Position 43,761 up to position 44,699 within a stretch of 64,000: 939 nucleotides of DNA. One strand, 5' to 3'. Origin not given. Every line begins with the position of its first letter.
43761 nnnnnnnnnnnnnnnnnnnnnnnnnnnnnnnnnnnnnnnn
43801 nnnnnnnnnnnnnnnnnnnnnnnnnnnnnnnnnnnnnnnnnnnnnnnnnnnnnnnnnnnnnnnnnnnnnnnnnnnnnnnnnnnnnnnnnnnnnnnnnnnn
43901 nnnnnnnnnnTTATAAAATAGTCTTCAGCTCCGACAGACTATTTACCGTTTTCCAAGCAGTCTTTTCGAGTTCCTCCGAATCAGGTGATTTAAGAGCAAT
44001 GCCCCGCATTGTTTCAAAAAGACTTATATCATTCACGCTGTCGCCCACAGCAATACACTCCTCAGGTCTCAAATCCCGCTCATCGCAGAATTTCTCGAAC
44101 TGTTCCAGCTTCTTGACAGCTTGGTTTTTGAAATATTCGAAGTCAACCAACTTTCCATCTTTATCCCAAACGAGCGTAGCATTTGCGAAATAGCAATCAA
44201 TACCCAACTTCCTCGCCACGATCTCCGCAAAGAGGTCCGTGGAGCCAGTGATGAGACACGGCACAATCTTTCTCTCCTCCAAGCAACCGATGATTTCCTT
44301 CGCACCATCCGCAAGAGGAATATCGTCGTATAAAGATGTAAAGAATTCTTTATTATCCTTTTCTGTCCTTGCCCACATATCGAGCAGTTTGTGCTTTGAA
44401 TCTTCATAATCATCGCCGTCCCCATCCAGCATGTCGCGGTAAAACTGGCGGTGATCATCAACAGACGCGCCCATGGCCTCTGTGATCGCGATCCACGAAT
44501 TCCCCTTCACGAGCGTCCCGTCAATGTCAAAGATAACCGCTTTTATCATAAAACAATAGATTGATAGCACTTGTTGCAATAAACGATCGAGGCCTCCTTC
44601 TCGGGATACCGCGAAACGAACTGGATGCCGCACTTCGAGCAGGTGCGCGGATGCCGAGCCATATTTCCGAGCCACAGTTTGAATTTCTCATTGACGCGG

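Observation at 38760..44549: Two islands of unrelated genes inserted into the array; a HAD phosphatase is translationally coupled to paralog 10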

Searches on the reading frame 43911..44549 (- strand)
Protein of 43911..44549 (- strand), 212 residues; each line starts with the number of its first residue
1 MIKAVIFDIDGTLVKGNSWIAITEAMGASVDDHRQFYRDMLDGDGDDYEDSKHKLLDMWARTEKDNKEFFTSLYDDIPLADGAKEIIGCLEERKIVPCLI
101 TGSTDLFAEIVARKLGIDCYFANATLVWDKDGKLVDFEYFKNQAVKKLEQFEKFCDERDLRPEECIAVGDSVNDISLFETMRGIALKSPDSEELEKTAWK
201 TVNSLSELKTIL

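Call 5: search_protein_families(library=pfam, proteins=[window:43911-44549:-], max_evalue=0.1)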
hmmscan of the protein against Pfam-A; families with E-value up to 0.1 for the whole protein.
window:43911-44549:- (212 aa): 7 families
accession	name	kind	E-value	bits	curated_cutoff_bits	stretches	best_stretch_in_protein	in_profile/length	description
PF00702.32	Hydrolase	-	5.4e-21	76.3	26.4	1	2-176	1-185/191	haloacid dehalogenase-like hydrolase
PF12710.13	HAD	-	2.8e-16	60.9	27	1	5-178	1-188/189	haloacid dehalogenase-like hydrolase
PF08282.18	Hydrolase_3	-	1.4e-09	38.5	20.9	1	142-189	183-231/255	haloacid dehalogenase-like hydrolase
PF13419.12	HAD_2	-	4.3e-08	33.9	23.8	1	5-175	1-165/178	Haloacid dehalogenase-like hydrolase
PF06888.18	Put_Phosphatase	-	3.3e-05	23.9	27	1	5-176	3-183/234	Putative Phosphatase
PF05116.19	S6PP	-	0.02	14.9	20.3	1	154-195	173-215/247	Sucrose-6F-phosphate phosphohydrolase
PF13344.12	Hydrolase_6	-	0.076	13.5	27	0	5-21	1-17/101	Haloacid dehalogenase-like hydrolase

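Call 20: search_protein_families(library=ncbifam, proteins=[window:43911-44549:-], max_evalue=0.01)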
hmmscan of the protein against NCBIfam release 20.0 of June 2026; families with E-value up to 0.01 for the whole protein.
window:43911-44549:- (212 aa): 34 families (the best 25 are shown)
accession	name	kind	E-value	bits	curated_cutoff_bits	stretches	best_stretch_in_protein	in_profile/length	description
TIGR01491.1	HAD-SF-IB-PSPlk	hypoth_equivalog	1.4e-21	77.1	151.9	1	1-193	3-193/201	phosphoserine phosphatase-like hydrolase, archaeal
TIGR01488.1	HAD-SF-IB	subfamily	4.8e-20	72.2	45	1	4-179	1-175/177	HAD-IB family phosphatase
TIGR00338.1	serB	equivalog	4.3e-17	62.4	144.15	1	3-188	15-195/219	phosphoserine phosphatase SerB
TIGR01490.1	HAD-SF-IB-hyp1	subfamily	9.3e-12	45.6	98.3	1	4-180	1-189/202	HAD-IB family hydrolase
NF010109.0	PRK13582.1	equivalog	2.4e-11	43.7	133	1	4-211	3-194/205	bifunctional phosphoserine phosphatase/homoserine phosphotransferase ThrH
NF002245.0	PRK01158.1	equivalog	4.1e-09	36.1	198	1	140-181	151-192/233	phosphoglycolate phosphatase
TIGR01489.1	DKMTPPase-SF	subfamily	3.6e-08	33.7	81.55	1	5-176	4-176/188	MtnX-like HAD-IB family phosphatase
TIGR01487.1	Pglycolate_arch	equivalog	2.4e-07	30.8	122.75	1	141-180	142-181/215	phosphoglycolate phosphatase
NF052360.1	HolPasePseu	equivalog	2.4e-07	30.7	280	1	5-198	4-207/218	histidinol-phosphatase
TIGR01484.1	HAD-SF-IIB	subfamily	3.1e-07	30.7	41.8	1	136-182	171-216/221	HAD-IIB family hydrolase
NF045966.1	YcsE_rel_Pase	equivalog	6.2e-07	29.1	220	1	139-198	184-243/265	YcsE-related riboflavin metabolism phosphatase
TIGR00099.1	Cof-subfamily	subfamily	1.3e-06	28.2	137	1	143-182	185-224/256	Cof-type HAD-IIB family hydrolase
NF009695.0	PRK13222.1-2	equivalog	4.1e-06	26.4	225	0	83-176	99-181/226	phosphoglycolate phosphatase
TIGR01482.1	SPP-subfamily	subfamily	5.9e-06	26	107.15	1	141-181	144-184/225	sucrose-phosphate phosphatase subfamily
TIGR01670.1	KdsC-phosphatas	subfamily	1.8e-05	24.7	106.95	1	142-193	72-122/154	3-deoxy-D-manno-octulosonate 8-phosphate phosphatase, YrbI family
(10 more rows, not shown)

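Call 21: search_solved_structures(query=window:43911-44549:-, max_evalue=0.001)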
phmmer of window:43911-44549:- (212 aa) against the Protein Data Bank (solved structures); distinct sequences matched with E-value up to 0.001: 5.
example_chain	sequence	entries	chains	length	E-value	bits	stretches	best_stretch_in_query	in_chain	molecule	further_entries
1f5s_A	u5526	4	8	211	2.1e-13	53.4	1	3-180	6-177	PHOSPHOSERINE PHOSPHATASE (PSP) | Phosphoserine Phosphatase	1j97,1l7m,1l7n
1l7o_A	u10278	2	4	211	8.7e-13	51.3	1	3-180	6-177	PHOSPHOSERINE PHOSPHATASE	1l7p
3kd3_A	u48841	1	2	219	3.9e-09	39.4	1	2-186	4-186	Phosphoserine phosphohydrolase-like protein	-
3m1y_A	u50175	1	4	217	3.9e-07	32.8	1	3-181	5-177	Phosphoserine phosphatase (SerB)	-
4eze_A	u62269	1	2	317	0.00034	23.2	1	5-188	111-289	Haloacid dehalogenase-like hydrolase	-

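Call 42: find_related_loci(query=window:43914-44549:-, collection=genome_contigs, flank=10000)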
Query window:43914-44549:- (212 aa) in genome_contigs; peptide patterns used: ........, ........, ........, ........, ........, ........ (x = any residue, [..] = any of these).
600 stretches matched a pattern (row limit reached: there are more); 70 encode a relative of the query (tblastn E <= 1e-3); 70 distinct loci.
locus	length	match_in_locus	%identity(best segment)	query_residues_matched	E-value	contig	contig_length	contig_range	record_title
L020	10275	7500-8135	76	1-212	6e-108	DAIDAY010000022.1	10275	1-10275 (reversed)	MAG TPA_asm: bacterium isolate clean1852 NODE_22_length_10275_cov_7.359184, whole genome shotgun sequence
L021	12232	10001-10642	32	1-212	2e-11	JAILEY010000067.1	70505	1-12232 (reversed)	MAG: Treponema sp. isolate RUI058 k141_9779155_flag=0_multi=13.9802_len=70505, whole genome shotgun sequence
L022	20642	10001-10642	28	1-212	2e-10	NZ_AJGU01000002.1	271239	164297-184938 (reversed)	Treponema sp. JC4 contig00002, whole genome shotgun sequence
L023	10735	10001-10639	28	1-212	2e-8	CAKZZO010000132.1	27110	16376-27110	MAG TPA_asm: uncultured Treponema sp. isolate ERR1278105_bin.188_CONCOCT_v1.1_MAG genome assembly, contig: ERZ842401.210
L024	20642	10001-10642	27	1-212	5e-8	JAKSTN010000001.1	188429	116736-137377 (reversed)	MAG: Treponema sp. isolate Horse_feces308 MAG308_1, whole genome shotgun sequence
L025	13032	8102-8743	27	1-212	4e-8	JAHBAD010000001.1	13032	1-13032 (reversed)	MAG: Treponema sp. isolate MB2.91_2 k101_83603, whole genome shotgun sequence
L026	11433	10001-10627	22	1-208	1e-7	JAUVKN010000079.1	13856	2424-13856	MAG: Bacteroidia bacterium isolate CSMAG_481 CSMAG_481_k141_1740148_length_13856_cov_9.0000, whole genome shotgun sequen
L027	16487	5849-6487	28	1-212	1e-10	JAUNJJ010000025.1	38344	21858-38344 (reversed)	MAG: Oscillospiraceae bacterium isolate S2A_St_21 NODE_245_length_38344_cov_19.422602, whole genome shotgun sequence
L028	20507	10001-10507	29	1-173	4e-7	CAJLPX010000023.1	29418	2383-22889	MAG TPA_asm: uncultured Collinsella sp. isolate ERR1430467-bin.5 genome assembly, contig: NODE_433_length_29418_cov_140.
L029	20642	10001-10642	27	1-212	3e-6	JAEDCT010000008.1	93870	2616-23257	MAG: Treponema sp. isolate MAG013 NODE_123_length_93870_cov_92.013431, whole genome shotgun sequence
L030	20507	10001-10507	29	1-173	4e-6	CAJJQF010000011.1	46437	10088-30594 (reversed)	MAG TPA_asm: uncultured Collinsella sp. isolate ERR414401-bin.31 genome assembly, contig: NODE_484_length_46437_cov_8.08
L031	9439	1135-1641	29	1-173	4e-6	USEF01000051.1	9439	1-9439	uncultured Collinsella sp. isolate UMGS1627 genome assembly, contig: NODE_2172_length_9439_cov_2.571505, whole genome sh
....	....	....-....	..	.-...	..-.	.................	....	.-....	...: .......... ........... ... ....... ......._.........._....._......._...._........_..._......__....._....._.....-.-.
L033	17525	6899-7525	25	1-208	9e-6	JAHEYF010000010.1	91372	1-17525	MAG: Bacteroidetes bacterium isolate nzgw121 NODE_142_length_91373_cov_4.254285, whole genome shotgun sequence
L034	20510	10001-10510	24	1-173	9e-6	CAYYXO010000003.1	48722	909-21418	MAG TPA_asm: uncultured Candidatus Saccharibacteria bacterium isolate SRP241326_co3_327 genome assembly, contig: NODE_11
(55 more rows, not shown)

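Call 63: search_protein_families(library=padloc, proteins=[window:43911-44549:-], max_evalue=0.01)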
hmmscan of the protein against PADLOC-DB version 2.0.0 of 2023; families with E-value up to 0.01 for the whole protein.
window:43911-44549:- (212 aa): 0 families

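Call 64: search_protein_families(library=phrogs, proteins=[window:43911-44549:-], max_evalue=0.01)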
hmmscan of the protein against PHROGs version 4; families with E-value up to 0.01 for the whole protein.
window:43911-44549:- (212 aa): 3 families
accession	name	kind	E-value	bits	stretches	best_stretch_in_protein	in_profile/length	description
phrog_4901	-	other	1.1e-06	29.2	1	143-187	190-235/273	hydrolase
phrog_8468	-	other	1.4e-06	29.2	1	2-122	7-137/221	HAD-superfamily hydrolase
phrog_12316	-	other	0.0016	17.7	1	79-120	527-568/850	ATPase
